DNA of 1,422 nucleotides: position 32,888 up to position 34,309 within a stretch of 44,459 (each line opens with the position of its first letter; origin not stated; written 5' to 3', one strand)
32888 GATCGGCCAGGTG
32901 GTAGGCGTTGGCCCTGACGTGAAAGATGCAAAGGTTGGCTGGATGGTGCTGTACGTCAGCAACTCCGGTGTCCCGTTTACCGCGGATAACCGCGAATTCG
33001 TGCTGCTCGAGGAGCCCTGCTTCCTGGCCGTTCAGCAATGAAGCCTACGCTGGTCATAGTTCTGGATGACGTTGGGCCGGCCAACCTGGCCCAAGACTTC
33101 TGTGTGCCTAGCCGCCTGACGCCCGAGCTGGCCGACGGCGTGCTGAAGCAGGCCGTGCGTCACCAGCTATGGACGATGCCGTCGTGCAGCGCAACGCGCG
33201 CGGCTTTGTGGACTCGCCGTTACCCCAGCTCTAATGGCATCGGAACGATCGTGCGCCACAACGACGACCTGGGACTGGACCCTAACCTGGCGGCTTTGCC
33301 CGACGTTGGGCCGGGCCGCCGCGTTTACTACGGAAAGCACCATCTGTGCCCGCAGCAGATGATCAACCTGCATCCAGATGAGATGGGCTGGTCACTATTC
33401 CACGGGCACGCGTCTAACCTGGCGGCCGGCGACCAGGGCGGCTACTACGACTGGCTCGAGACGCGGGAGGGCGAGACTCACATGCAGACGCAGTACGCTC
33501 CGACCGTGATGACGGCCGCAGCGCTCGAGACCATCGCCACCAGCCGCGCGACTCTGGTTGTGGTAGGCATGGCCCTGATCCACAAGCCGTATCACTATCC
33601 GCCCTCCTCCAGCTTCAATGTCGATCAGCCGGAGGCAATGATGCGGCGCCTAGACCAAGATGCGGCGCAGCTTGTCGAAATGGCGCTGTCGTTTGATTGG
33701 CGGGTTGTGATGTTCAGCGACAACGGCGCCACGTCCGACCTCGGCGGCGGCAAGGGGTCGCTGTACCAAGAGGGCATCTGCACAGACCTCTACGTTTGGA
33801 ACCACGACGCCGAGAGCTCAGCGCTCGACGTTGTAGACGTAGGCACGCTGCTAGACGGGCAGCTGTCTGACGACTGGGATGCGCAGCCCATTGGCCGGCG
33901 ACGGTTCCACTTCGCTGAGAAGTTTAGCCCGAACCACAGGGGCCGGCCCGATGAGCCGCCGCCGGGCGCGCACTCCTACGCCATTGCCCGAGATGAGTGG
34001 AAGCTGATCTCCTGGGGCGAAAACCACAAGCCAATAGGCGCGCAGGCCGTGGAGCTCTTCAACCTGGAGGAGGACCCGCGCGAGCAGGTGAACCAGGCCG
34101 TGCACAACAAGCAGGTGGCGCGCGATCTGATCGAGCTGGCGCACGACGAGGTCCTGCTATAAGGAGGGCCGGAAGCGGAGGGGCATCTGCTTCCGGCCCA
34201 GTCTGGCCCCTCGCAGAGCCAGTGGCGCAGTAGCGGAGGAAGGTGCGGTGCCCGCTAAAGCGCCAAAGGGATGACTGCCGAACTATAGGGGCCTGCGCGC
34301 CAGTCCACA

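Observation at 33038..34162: Phage-encoded, signal-less sulfatase-family protein with a CSATR motif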

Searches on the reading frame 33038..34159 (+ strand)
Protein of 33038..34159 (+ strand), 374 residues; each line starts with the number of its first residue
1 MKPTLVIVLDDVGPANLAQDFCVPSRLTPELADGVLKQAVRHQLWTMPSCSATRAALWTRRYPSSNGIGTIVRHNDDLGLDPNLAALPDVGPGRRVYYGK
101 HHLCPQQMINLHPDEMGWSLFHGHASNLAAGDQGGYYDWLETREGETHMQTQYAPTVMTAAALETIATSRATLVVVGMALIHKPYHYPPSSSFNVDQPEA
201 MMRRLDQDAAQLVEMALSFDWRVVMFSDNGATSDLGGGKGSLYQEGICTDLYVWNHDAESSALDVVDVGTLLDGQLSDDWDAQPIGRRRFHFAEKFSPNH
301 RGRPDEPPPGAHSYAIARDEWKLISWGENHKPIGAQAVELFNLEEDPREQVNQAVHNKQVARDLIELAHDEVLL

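Call 3: search_protein_families(library=pfam, proteins=[window:33038-34159:+], max_evalue=1)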
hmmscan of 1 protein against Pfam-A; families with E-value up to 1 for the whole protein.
window:33038-34159:+ (374 aa): 2 families
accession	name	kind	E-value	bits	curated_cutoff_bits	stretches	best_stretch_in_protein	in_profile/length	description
PF00884.28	Sulfatase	-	3.1e-06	27.1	25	1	6-260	5-278/301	Sulfatase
PF16347.10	SGSH_C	-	0.04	14.5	29.3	1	312-359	95-136/154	N-sulphoglucosamine sulphohydrolase, C-terminal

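Call 4: search_protein_families(library=ncbifam, proteins=[window:33038-34159:+], max_evalue=1)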
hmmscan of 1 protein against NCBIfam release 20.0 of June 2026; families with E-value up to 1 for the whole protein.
window:33038-34159:+ (374 aa): 0 families

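Call 5: search_protein_families(library=phrogs, proteins=[window:33038-34159:+], max_evalue=1)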
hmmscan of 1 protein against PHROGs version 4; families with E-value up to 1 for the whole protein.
window:33038-34159:+ (374 aa): 0 families

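Call 6: search_solved_structures(query=window:33038-34159:+, max_evalue=1, show_alignments=3)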
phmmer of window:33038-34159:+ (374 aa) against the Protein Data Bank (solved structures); distinct sequences matched with E-value up to 1: 6.
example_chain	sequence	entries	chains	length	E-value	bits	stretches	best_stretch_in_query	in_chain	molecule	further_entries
8txn_A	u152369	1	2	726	0.026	16.9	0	41-81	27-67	Collagen alpha-1(IV) chain, Collagen IV - chain Viking, Collagen alpha-1(IV) chain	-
9hh3_A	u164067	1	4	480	0.046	16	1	4-81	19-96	Sulfatase, family S1-19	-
6bia_A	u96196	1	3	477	0.082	15.2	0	2-68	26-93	Sulfatase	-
6hr5_A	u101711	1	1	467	0.26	13.6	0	29-67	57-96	Alpha-L-rhamnosidase/sulfatase (GH78)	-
7aj0_A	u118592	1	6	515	0.39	13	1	5-125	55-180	Arylsulfatase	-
4fdi_A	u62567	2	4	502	0.51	12.6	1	5-75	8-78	N-acetylgalactosamine-6-sulfatase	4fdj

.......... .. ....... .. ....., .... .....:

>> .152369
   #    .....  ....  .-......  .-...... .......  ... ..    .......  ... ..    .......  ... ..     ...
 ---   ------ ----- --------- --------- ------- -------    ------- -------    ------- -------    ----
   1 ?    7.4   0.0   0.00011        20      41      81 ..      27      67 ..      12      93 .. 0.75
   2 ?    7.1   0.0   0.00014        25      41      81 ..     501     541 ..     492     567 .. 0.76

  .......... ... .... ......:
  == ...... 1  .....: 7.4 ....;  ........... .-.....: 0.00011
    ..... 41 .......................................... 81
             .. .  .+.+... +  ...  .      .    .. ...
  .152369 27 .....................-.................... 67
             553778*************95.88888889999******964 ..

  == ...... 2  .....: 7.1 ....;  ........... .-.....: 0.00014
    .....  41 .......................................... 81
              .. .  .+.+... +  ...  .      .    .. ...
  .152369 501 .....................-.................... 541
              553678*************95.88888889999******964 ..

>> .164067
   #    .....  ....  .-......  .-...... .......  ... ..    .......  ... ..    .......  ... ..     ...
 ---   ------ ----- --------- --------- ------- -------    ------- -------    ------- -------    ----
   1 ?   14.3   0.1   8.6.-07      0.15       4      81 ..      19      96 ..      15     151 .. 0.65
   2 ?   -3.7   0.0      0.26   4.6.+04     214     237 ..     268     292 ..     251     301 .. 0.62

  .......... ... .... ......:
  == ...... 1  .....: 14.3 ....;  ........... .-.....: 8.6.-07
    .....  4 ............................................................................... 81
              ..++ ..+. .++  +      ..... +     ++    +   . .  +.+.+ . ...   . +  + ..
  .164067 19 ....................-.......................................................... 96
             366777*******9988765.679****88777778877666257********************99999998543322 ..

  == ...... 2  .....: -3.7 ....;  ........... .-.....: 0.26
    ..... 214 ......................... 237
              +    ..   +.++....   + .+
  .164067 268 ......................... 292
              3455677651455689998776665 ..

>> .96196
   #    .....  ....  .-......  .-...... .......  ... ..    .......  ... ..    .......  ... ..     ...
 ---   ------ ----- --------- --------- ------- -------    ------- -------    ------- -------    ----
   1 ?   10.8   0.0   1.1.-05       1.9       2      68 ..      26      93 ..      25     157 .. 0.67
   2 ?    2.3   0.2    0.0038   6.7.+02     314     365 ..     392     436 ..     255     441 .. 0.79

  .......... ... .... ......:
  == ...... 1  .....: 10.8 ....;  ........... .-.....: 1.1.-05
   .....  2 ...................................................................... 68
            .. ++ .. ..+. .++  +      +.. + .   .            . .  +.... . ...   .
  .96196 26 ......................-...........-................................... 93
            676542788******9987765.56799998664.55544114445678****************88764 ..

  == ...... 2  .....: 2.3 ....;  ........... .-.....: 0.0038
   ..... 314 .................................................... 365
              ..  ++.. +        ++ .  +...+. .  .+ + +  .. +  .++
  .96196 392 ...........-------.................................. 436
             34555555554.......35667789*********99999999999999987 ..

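Call 8: search_dna_similar(query=window:33038-34159:+, collection=phages, mode=protein, max_rows=40, max_evalue=0.001)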
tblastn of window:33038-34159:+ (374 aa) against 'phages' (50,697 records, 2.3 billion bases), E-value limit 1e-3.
No match.

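Call 11: find_homologous_proteins(query=window:33038-34159:+, max_evalue=0.001)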
Query window:33038-34159:+ (374 aa): 5 proteins with E <= 0.001 among 5513 candidates.
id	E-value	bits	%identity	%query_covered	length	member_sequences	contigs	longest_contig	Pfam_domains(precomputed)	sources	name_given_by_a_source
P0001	2.7e-256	868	99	100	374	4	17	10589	PF00884.29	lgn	-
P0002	3.3e-86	308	47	94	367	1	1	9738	-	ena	-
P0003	7.3e-86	307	45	98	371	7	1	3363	-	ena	-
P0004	8.8e-73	264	41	98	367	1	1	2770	-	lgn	-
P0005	4.4e-18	84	31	79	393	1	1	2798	PF16347.11,PF00884.29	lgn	-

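Call 14: find_encoding_contigs(protein=P0002, flank=10000)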
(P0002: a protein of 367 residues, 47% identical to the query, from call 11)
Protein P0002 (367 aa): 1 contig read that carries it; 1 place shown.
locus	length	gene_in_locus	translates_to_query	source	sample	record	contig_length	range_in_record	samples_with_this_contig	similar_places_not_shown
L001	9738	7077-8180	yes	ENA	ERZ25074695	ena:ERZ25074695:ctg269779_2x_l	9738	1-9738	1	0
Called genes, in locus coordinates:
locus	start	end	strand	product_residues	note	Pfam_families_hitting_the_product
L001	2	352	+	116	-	?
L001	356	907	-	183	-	-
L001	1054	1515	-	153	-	-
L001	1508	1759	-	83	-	-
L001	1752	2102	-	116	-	-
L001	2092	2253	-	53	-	-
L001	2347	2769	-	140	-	-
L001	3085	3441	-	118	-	-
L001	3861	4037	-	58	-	-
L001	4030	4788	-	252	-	PF03837:RecT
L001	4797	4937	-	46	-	-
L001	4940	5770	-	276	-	PF12684:DUF3799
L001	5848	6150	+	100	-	-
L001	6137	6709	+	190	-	PF05866:RusA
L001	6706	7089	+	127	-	-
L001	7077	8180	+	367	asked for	-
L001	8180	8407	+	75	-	-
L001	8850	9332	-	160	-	-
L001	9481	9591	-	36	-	-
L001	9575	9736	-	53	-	?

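Call 15: find_encoding_contigs(protein=P0005, flank=10000)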
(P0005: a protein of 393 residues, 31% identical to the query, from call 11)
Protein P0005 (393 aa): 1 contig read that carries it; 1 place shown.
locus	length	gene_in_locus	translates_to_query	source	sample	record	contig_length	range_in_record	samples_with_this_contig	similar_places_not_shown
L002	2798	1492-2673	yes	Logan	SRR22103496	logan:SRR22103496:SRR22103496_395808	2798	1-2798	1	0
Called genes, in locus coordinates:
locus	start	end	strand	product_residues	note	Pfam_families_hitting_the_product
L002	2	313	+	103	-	?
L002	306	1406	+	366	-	PF07143:AttH, PF17186:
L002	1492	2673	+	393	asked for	PF00884:Sulfatase, PF16347:SGSH_C (weak)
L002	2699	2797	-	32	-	?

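Call 16: find_encoding_contigs(protein=P0003, flank=10000)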
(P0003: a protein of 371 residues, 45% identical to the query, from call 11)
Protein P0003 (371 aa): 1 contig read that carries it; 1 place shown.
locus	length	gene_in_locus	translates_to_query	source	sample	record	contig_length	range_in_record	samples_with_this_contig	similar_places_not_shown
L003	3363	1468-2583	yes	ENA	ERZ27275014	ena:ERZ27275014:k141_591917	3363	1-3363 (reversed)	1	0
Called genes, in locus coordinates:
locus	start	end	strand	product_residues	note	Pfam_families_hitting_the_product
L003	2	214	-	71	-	?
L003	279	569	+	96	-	-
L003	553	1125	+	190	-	PF05866:RusA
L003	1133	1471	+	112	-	PF00166:Cpn10 (faint)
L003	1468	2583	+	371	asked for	-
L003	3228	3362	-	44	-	?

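Call 17: find_encoding_contigs(protein=P0001, flank=10000)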
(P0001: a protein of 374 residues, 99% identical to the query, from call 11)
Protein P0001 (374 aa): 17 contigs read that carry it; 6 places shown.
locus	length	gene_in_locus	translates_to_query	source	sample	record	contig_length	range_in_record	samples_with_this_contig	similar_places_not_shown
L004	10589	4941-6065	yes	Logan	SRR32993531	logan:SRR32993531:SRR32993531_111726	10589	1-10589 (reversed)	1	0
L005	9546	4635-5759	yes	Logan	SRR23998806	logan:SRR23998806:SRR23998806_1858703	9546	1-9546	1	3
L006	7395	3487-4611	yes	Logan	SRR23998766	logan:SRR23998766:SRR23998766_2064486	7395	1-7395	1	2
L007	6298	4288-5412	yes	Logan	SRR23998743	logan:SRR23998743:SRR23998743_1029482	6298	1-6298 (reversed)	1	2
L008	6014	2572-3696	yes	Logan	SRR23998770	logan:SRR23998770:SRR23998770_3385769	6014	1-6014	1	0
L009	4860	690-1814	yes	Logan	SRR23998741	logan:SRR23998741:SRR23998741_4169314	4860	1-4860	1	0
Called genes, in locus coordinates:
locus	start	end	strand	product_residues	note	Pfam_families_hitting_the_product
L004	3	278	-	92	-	?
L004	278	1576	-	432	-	-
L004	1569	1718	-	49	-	-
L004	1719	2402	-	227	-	PF03837:RecT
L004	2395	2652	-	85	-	-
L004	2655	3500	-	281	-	PF12684:DUF3799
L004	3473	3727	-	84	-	-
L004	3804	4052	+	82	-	-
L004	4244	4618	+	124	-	PF05866:RusA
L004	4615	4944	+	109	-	PF00166:Cpn10 (weak)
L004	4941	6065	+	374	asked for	PF00884:Sulfatase (faint)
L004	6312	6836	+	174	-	-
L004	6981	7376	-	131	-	PF12843:QSregVF_b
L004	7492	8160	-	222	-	-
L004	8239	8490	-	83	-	-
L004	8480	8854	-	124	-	-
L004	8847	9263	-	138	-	-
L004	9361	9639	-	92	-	-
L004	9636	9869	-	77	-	-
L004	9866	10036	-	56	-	-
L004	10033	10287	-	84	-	-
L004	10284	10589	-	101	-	?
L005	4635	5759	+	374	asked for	PF00884:Sulfatase (faint)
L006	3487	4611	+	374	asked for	PF00884:Sulfatase (faint)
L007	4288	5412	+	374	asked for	PF00884:Sulfatase (faint)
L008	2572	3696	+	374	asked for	PF00884:Sulfatase (faint)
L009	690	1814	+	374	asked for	PF00884:Sulfatase (faint)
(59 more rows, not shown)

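Call 18: find_encoding_contigs(protein=P0004, flank=10000)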
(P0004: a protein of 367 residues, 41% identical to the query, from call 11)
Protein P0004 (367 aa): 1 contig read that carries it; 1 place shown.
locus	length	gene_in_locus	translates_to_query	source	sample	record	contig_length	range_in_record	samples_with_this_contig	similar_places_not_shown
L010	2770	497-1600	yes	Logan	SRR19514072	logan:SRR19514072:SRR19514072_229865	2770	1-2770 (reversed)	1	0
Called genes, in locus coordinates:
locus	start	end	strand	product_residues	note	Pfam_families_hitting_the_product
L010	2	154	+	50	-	?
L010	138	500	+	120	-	PF00166:Cpn10 (weak)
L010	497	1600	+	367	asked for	-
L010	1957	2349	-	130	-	-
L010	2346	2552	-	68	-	-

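Call 28: find_related_loci(query=A1, collection=viral_contigs, flank=10000)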
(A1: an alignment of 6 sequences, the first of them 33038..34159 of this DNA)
Query A1 (374 aa) in viral_contigs; peptide patterns used: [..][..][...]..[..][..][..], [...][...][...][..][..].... (x = any residue, [..] = any of these).
161 stretches matched a pattern, but none encodes a relative of the query by tblastn (E <= 1e-3).

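Call 30: find_related_loci(query=A1, collection=genome_contigs, flank=10000)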
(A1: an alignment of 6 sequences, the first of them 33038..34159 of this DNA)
Query A1 (374 aa) in genome_contigs; peptide patterns used: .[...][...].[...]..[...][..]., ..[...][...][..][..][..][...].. (x = any residue, [..] = any of these).
600 stretches matched a pattern (row limit reached: there are more); 8 encode a relative of the query (tblastn E <= 1e-3); 8 distinct loci.
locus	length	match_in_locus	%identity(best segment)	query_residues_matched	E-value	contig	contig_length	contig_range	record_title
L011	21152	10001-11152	28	5-357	4e-28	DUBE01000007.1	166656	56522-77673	MAG TPA_asm: Planctomycetota bacterium isolate UWMA-0294 NODE_121_length_166656_cov_0.262349, whole genome shotgun seque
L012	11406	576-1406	27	5-253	4e-15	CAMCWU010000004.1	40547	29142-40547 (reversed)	MAG: Klebsiella pneumoniae isolate MH-09jul19-302 genome assembly, contig: MH-09jul19-C1914, whole genome shotgun sequen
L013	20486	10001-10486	33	32-189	2e-10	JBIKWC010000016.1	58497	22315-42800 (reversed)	MAG: Myxococcota bacterium isolate ME2015-09-01_3300035663_group6_bin73 Rohwer_bin1503_scaffold_249_c1, whole genome sho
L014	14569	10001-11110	22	3-350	4e-9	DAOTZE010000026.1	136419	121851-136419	MAG TPA_asm: Anaerolineales bacterium isolate H39_483 k131_1338815, whole genome shotgun sequence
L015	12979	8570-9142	26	3-194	1e-8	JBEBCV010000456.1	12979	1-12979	MAG: Chloroflexota bacterium isolate blackwarrior_2019_sw_WHONDRS-S19S_0021_B_bin.98 scaffold_1468417, whole genome shot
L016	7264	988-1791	25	3-247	2e-8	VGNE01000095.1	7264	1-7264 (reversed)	MAG: Chloroflexi bacterium isolate K_DeepCast_100m_m2_203 K_DeepCast_100m_m2_203_Ga0194127_10015592, whole genome shotgu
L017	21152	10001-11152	28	5-357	1e-27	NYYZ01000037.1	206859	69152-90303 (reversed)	MAG: Planctomycetota bacterium isolate ARS68 MHASMcontig_422845, whole genome shotgun sequence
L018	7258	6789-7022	37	5-78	5e-6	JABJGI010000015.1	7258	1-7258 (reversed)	MAG: Porticoccaceae bacterium isolate SI074_bin145 k141_1510649, whole genome shotgun sequence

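Call 31: predict_structure(alignment_id=A1)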
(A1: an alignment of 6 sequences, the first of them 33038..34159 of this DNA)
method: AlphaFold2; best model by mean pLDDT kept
length: 374 residues; sequences in the alignment: 6
mean_pLDDT: 51.4   pTM: 0.58
mean pLDDT of the five models: 51.4, 50.2, 48.4, 48.0, 43.9
residues with pLDDT >= 90: 16; 70-90: 75; 50-70: 79; < 50: 204
segments of 3 or more residues with pLDDT < 50: 14-21, 62-88, 103-109, 126-138, 181-196, 230-245, 259-374
pLDDT, mean of each block of 10 residues (from residue 1): 80 44 67 83 58 56 31 30 41 74 47 64 51 37 58 69 88 79 41 51 79 93 75 37 47 69 36 25 22 24 34 32 35 37 35 42 39 28
secondary structure, 60 per line:
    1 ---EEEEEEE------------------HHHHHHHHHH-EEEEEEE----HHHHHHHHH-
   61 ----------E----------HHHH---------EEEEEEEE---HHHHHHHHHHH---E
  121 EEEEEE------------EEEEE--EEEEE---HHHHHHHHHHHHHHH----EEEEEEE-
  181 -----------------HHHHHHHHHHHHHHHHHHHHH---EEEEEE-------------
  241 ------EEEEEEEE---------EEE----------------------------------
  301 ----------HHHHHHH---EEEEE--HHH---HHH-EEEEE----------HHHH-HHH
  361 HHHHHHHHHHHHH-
elements in order: E4-10 H29-38 E40-46 H51-59 H82-85 E95-102 H106-116 E120-126 E139-143 E146-150 H154-168 E173-179 H198-218 E222-227 E247-254 E264-266 H311-317 E321-325 E338-342 H353-356 H358-373

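Call 37: search_protein_representatives(alignment_id=A1)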
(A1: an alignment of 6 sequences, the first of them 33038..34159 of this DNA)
Query: 6 sequences, 362 profile positions. Proteins with E-value up to 0.001 (for the whole library): 25257; up to 1e-10: 7909; up to 1e-30: 1025. The best 150 are listed.
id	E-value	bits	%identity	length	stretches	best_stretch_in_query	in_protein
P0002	1.7e-173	592.8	-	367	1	3-361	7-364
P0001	5.2e-173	591.3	-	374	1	3-358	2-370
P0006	9.2e-89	314.1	-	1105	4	5-186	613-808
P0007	6.3e-85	301.5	-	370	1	3-359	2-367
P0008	7.3e-84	298.0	-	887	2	4-341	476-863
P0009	5.4e-82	291.8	-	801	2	3-341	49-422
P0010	7.0e-72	258.6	-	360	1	5-361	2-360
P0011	1.8e-71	257.2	-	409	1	6-355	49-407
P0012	2.4e-69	250.2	-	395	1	6-352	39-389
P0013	1.6e-65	237.7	-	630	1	6-314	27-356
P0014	4.9e-61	222.9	-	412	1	6-355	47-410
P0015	3.2e-60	220.2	-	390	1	3-358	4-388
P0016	6.6e-60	219.2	-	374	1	3-355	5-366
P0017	2.8e-59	217.1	-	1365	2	6-341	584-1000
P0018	9.2e-56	205.5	-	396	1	4-341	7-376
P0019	5.1e-55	203.1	-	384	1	3-343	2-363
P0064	5.9e-47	176.6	-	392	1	5-357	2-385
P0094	4.3e-45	170.4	-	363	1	4-353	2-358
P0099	8.2e-45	169.5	-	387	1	7-341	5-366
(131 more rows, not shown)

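Call 41: find_encoding_contigs(protein=P0007, flank=10000, max_places=3)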
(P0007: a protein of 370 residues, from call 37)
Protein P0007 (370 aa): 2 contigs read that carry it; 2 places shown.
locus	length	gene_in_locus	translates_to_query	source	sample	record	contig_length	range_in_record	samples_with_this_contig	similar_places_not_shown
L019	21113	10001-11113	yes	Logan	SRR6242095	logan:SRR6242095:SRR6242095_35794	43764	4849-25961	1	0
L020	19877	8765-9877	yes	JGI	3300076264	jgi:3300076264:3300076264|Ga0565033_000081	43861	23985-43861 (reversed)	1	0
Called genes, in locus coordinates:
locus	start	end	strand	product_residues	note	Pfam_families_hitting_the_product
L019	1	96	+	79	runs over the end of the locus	-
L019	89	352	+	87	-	PF04448:DUF551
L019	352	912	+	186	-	-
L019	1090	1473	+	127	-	-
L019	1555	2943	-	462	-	-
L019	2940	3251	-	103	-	-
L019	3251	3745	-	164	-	-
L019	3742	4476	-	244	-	PF01555:N6_N4_Mtase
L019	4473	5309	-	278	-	-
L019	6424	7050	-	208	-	-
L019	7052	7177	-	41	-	-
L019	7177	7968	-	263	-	PF03837:RecT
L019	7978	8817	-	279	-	PF12684:DUF3799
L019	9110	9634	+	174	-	PF05866:RusA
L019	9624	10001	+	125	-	PF00166:Cpn10 (weak)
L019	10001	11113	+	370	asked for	PF00884:Sulfatase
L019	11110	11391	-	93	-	-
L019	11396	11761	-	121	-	PF25487:ETR1_N (weak)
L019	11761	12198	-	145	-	-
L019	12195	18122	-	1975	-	-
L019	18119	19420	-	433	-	-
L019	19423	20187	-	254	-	-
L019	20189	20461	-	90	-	-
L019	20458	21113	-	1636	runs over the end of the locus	-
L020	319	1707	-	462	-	-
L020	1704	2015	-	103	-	-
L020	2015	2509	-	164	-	-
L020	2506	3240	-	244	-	PF01555:N6_N4_Mtase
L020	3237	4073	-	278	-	-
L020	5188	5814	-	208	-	-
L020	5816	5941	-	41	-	-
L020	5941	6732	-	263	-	PF03837:RecT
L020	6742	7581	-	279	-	PF12684:DUF3799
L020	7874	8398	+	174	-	PF05866:RusA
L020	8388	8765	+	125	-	PF00166:Cpn10 (weak)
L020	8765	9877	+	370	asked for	PF00884:Sulfatase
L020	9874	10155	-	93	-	-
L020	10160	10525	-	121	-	PF25487:ETR1_N (weak)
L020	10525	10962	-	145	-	-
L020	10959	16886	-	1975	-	-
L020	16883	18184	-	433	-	-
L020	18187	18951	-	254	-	-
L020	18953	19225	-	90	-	-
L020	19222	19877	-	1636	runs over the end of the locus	-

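Call 42: find_encoding_contigs(protein=P0010, flank=10000, max_places=3)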
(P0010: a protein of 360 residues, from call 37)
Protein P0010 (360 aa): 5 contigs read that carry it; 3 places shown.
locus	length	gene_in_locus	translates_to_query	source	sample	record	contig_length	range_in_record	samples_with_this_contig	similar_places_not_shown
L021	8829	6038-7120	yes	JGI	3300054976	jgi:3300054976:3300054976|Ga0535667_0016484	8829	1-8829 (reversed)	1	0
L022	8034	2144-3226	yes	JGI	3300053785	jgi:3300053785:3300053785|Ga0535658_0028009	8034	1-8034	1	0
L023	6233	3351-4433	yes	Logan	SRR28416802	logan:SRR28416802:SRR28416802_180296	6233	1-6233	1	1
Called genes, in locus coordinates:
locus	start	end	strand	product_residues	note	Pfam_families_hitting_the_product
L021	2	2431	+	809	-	?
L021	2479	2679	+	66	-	-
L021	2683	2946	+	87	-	PF14354:Lar_restr_allev (weak)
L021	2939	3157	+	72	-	-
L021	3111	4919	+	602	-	PF01612:DNA_pol_A_exo1, PF00476:DNA_pol_A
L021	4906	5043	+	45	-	-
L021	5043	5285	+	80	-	-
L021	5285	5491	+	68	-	-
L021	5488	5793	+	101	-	-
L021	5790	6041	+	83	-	-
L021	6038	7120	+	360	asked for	PF00884:Sulfatase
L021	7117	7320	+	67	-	-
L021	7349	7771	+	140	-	PF08447:PAS_3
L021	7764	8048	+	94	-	-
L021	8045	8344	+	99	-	PF28055:VVA0879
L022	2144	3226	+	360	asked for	PF00884:Sulfatase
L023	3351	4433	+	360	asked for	PF00884:Sulfatase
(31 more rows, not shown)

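Call 44: find_encoding_contigs(protein=P0019, flank=8000, max_places=2)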
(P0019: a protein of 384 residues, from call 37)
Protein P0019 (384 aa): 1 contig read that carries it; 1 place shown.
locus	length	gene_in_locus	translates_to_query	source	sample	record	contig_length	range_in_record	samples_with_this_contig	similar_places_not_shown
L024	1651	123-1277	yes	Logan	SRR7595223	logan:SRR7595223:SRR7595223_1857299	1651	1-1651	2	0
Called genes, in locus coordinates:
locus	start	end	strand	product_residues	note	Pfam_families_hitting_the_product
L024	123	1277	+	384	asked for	PF00884:Sulfatase, PF16347:SGSH_C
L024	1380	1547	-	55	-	-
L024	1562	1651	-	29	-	?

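Call 45: find_encoding_contigs(protein=P0016, flank=8000, max_places=2)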
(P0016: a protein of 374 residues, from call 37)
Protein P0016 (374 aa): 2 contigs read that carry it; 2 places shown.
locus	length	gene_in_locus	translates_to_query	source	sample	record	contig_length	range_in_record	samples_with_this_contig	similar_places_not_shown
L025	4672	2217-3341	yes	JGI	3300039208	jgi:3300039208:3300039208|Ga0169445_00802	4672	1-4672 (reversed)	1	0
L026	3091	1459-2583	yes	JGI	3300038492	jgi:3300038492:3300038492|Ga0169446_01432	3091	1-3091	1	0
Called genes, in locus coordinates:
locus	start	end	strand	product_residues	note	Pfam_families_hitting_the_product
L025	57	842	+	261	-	PF00534:Glycos_transf_1, PF13692:Glyco_trans_1_4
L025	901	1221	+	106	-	-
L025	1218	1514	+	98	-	-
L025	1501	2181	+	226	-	-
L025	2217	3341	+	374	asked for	PF00884:Sulfatase, PF16347:SGSH_C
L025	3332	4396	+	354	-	PF00478:IMPDH, PF03060:NMO (faint), PF01070:FMN_dh (weak), PF04131:NanE (weak)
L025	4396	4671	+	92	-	?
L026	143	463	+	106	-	-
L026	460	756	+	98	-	-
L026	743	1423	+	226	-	-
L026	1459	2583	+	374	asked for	PF00884:Sulfatase, PF16347:SGSH_C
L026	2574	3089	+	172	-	?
